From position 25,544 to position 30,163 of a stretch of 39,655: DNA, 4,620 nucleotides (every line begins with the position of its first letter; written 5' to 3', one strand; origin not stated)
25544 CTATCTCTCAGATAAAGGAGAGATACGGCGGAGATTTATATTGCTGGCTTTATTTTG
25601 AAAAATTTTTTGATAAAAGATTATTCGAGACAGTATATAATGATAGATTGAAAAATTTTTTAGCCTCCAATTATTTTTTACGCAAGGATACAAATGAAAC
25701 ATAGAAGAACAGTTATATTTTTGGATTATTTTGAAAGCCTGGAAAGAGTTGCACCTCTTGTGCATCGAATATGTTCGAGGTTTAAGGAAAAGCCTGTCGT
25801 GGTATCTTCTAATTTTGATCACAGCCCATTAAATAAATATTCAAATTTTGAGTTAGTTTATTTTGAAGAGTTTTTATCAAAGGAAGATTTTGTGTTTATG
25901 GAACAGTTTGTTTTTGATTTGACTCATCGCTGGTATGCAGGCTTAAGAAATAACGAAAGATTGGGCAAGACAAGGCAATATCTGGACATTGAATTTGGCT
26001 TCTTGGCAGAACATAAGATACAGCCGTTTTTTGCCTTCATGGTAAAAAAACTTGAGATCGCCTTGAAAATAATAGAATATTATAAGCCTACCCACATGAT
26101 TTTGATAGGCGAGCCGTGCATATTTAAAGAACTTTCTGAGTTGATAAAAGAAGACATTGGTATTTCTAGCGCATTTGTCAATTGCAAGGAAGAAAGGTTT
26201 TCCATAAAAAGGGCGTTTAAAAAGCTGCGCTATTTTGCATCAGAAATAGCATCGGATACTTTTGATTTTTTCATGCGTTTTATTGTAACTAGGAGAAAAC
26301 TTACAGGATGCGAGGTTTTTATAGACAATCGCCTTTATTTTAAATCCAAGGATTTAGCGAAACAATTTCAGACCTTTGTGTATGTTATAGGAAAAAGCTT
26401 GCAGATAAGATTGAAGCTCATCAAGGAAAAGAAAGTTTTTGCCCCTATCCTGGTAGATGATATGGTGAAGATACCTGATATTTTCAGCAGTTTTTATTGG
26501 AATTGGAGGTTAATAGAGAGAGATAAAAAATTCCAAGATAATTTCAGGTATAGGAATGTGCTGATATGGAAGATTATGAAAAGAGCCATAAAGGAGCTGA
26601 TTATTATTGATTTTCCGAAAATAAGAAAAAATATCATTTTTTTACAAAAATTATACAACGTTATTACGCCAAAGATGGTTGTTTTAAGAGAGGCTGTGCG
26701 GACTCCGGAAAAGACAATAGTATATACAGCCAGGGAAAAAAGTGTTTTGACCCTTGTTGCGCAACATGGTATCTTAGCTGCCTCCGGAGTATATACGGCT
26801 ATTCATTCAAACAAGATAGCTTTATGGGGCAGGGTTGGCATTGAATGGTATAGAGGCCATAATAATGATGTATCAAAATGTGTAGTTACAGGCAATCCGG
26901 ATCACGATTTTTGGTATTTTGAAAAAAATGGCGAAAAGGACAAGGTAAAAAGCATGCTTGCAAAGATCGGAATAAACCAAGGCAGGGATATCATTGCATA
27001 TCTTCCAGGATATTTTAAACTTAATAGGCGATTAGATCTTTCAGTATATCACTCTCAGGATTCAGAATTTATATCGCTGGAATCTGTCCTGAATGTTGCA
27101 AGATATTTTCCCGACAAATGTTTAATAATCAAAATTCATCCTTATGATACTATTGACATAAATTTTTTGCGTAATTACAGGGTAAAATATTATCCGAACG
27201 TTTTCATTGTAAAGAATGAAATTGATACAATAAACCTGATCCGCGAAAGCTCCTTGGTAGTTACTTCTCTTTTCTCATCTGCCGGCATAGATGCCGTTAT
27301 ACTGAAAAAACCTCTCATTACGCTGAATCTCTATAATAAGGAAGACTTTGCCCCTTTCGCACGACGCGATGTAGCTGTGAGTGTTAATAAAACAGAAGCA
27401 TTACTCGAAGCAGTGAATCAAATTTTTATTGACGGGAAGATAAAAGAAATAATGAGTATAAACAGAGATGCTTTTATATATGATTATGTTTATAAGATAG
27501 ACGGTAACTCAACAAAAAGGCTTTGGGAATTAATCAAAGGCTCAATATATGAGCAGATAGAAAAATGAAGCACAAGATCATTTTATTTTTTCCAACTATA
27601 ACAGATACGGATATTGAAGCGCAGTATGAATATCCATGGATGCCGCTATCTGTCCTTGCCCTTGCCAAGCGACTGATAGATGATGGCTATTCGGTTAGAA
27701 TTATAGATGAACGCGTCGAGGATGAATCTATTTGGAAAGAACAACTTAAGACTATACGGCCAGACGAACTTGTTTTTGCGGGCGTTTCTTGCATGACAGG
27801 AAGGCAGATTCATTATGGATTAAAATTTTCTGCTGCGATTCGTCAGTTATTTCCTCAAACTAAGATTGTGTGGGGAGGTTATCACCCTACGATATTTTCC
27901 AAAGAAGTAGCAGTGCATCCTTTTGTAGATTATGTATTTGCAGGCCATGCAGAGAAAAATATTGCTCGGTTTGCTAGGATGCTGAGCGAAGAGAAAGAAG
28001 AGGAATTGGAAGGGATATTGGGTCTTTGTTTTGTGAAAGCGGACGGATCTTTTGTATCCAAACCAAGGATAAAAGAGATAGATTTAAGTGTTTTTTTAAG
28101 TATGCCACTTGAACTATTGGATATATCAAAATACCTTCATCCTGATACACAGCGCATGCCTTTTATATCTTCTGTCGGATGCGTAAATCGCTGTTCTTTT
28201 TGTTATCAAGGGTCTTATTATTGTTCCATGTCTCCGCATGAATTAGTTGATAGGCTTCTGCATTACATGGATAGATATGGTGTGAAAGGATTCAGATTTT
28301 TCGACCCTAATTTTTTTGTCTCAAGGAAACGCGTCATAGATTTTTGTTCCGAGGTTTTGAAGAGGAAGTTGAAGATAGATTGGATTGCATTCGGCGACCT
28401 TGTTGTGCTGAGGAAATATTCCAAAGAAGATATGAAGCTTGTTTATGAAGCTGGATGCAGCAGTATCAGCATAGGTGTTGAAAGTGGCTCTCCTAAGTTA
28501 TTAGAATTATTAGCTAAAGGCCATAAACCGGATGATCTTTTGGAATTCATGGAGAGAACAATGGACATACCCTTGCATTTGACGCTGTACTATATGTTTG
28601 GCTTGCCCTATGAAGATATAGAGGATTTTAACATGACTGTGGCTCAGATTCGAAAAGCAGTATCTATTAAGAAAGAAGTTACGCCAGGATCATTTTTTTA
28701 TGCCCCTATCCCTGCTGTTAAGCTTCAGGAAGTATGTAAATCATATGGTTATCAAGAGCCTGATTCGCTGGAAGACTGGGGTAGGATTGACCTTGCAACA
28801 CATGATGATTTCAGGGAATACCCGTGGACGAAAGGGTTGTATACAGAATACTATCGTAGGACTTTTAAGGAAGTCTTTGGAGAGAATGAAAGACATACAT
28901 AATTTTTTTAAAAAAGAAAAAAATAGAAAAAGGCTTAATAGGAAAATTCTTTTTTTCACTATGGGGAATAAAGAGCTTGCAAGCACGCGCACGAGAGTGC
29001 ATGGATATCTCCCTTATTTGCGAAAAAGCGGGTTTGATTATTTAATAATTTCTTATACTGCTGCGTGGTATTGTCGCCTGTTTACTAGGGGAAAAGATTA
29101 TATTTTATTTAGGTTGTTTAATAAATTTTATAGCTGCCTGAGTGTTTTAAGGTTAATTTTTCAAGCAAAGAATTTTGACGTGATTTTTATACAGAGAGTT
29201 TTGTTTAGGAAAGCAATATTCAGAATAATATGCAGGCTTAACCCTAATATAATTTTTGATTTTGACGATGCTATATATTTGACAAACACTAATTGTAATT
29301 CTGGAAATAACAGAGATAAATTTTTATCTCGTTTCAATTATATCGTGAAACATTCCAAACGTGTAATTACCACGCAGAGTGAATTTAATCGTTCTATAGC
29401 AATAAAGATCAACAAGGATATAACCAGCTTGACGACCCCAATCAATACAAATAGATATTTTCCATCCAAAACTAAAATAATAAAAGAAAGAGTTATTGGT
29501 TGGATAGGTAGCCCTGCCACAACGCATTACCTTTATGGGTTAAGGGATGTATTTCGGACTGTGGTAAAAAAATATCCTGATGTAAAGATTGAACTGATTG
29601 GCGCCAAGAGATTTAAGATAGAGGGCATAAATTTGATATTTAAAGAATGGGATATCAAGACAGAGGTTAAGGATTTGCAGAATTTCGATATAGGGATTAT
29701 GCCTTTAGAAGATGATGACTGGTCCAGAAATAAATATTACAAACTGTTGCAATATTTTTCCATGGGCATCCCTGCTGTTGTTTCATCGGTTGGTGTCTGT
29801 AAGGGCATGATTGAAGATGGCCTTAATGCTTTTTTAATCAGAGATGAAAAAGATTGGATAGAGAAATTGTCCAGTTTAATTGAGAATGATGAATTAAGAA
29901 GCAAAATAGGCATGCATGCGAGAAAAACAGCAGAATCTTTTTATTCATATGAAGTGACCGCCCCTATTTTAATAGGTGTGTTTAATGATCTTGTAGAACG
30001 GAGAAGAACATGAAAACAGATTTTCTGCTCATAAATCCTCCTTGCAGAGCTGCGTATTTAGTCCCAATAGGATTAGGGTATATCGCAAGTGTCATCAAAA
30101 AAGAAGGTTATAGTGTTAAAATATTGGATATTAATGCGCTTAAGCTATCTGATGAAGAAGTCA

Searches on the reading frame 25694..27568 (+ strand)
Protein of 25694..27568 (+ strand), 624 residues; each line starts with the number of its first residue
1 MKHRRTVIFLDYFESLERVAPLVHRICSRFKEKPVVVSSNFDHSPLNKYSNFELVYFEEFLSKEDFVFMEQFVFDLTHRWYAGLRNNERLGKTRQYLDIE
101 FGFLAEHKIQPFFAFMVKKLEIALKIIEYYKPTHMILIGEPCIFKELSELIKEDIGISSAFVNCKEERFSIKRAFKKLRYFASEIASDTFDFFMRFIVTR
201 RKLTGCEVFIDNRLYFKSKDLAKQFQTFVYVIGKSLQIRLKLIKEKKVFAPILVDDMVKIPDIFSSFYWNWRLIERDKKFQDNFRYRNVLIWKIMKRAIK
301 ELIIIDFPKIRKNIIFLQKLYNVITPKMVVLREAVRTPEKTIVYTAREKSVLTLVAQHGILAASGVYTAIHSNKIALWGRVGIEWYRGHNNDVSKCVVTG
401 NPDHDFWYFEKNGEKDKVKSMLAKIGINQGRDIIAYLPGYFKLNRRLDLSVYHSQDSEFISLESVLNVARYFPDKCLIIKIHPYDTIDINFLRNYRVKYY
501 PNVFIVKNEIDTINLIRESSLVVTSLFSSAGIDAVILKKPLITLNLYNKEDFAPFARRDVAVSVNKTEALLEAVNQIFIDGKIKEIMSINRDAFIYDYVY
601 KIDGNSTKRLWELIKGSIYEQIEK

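Call 7: search_protein_families(library=pfam, proteins=[window:25694-27568:+], max_evalue=0.0001)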
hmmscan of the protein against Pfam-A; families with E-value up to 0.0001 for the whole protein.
window:25694-27568:+ (624 aa): 2 families
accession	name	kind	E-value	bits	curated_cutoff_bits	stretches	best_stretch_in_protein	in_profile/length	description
PF04464.20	Glyphos_transf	-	2.6e-07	30.4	22.1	1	386-614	150-365/367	CDP-Glycerol:Poly(glycerophosphate) glycerophosphotransferase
PF05159.20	Capsule_synth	-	6.9e-05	22.9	20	0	452-544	162-261/310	Capsule polysaccharide biosynthesis protein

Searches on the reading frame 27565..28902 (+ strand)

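Call 7: search_protein_families(library=pfam, proteins=[window:27565-28902:+], max_evalue=0.0001)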
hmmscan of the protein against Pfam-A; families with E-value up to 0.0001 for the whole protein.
window:27565-28902:+ (445 aa): 2 families
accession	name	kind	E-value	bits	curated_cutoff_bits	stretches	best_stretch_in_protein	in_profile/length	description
PF04055.27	Radical_SAM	-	2.9e-17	63.8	29.5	1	201-359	2-163/166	Radical SAM superfamily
PF02310.24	B12-binding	-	2.4e-11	44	32.1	1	19-133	6-117/121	B12 binding domain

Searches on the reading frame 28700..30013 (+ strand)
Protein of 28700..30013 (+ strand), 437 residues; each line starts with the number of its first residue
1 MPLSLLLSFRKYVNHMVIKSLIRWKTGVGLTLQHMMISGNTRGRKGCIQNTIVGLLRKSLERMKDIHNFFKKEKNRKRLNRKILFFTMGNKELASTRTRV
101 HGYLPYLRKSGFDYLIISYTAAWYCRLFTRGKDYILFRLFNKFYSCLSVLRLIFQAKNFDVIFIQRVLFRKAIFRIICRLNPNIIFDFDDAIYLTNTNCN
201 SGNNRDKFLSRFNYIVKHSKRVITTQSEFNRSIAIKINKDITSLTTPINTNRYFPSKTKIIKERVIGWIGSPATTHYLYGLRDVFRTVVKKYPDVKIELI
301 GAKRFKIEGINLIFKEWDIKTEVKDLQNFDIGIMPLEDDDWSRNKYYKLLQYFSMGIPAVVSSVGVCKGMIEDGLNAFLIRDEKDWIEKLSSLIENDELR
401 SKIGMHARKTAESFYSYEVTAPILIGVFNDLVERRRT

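Call 7: search_protein_families(library=pfam, proteins=[window:28700-30013:+], max_evalue=0.0001)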
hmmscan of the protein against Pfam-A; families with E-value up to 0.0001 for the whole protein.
window:28700-30013:+ (437 aa): 3 families
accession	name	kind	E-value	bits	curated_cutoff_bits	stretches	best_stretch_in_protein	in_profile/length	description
PF13692.12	Glyco_trans_1_4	-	1.6e-08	35.3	27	1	264-396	2-142/142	Glycosyl transferases group 1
PF00534.26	Glycos_transf_1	-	1.2e-06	28.7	26.4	1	349-409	109-171/172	Glycosyl transferases group 1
PF13524.12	Glyco_trans_1_2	-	6.6e-05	23.3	25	0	348-419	66-137/144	Glycosyl transferase-like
